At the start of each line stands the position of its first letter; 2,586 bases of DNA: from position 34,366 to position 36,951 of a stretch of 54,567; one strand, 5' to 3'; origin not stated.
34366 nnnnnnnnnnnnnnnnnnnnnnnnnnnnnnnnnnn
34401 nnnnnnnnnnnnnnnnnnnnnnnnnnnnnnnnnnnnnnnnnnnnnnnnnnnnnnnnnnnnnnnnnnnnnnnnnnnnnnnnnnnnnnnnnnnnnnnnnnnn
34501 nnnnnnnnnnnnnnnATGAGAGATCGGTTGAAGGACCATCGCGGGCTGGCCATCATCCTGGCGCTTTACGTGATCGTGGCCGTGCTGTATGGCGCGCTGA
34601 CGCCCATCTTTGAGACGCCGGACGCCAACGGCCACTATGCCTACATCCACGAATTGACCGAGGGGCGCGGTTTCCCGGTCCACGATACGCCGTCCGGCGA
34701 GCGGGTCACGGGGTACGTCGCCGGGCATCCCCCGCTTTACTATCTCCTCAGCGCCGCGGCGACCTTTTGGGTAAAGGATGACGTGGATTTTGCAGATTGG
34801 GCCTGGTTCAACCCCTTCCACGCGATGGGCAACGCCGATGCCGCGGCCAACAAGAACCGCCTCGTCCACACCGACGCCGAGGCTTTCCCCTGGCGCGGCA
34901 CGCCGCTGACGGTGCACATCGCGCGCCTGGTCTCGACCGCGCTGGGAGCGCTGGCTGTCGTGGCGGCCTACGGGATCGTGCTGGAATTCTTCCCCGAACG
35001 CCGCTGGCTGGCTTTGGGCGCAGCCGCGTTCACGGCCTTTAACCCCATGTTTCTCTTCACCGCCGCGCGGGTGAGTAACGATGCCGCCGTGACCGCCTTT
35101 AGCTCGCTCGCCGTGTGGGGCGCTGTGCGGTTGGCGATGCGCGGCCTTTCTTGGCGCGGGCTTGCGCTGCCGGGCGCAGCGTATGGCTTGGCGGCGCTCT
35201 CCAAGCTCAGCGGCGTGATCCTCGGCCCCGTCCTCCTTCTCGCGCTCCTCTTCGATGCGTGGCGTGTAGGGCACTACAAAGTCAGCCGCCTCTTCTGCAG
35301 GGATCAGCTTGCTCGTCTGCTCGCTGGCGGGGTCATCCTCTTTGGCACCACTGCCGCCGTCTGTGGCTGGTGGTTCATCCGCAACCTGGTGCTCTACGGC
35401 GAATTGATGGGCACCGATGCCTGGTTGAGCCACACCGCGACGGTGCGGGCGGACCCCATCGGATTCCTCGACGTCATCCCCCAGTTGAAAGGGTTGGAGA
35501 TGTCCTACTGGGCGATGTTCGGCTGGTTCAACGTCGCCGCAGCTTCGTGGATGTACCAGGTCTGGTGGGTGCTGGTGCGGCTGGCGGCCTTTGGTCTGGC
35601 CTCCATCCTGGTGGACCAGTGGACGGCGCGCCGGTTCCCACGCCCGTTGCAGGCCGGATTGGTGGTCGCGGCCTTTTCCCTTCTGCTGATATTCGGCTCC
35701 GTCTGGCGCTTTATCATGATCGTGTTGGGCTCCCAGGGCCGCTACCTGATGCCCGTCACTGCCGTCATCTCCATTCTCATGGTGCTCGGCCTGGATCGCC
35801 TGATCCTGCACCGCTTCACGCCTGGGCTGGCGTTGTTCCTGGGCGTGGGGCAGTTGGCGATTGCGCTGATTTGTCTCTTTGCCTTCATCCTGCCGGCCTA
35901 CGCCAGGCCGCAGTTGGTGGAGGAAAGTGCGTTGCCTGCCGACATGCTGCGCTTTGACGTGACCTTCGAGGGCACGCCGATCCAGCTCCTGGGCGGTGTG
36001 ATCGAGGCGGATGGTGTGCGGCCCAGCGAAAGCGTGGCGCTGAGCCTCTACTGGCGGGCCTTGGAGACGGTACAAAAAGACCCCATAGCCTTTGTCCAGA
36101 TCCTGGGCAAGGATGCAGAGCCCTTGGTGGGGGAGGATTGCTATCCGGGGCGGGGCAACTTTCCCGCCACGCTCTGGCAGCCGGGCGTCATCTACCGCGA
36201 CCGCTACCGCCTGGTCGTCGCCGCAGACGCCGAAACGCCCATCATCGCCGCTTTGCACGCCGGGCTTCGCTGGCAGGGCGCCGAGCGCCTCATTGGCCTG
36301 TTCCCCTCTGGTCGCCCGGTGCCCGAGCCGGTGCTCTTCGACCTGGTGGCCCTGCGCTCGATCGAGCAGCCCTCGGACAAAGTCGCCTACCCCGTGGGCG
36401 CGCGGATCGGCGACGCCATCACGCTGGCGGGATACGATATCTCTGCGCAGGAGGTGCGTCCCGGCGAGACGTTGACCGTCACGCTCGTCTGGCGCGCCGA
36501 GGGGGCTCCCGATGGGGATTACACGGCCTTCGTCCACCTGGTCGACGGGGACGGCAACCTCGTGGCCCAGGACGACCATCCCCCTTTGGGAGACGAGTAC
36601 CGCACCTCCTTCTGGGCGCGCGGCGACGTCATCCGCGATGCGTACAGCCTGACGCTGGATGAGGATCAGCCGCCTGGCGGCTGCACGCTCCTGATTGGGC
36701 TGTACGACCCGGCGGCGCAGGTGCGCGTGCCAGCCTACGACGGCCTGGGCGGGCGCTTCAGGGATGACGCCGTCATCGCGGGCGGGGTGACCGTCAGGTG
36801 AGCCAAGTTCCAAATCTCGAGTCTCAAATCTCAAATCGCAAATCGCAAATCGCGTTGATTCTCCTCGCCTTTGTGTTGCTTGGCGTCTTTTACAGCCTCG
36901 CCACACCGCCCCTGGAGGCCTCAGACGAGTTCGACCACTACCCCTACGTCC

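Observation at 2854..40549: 36-kb co-directional array of 13 GT-C-type membrane glycosyltransferase paralogues (14 GT-C modules), closed by a Wzy_C protein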

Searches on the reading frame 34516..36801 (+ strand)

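Call 5: search_protein_families(library=pfam, proteins=[window:34516-36801:+], max_evalue=0.01)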
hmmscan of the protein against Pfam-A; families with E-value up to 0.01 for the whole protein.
window:34516-36801:+ (761 aa): 1 family
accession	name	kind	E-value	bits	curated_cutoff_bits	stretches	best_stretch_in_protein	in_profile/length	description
PF13231.12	PMT_2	-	1.6e-10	41.9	26.1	1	136-250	24-135/160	Dolichyl-phosphate-mannose-protein mannosyltransferase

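Call 85: search_protein_families(library=ncbifam, proteins=[window:34516-36801:+], max_evalue=0.1)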
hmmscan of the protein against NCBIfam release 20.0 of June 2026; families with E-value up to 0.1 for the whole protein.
window:34516-36801:+ (761 aa): 0 families
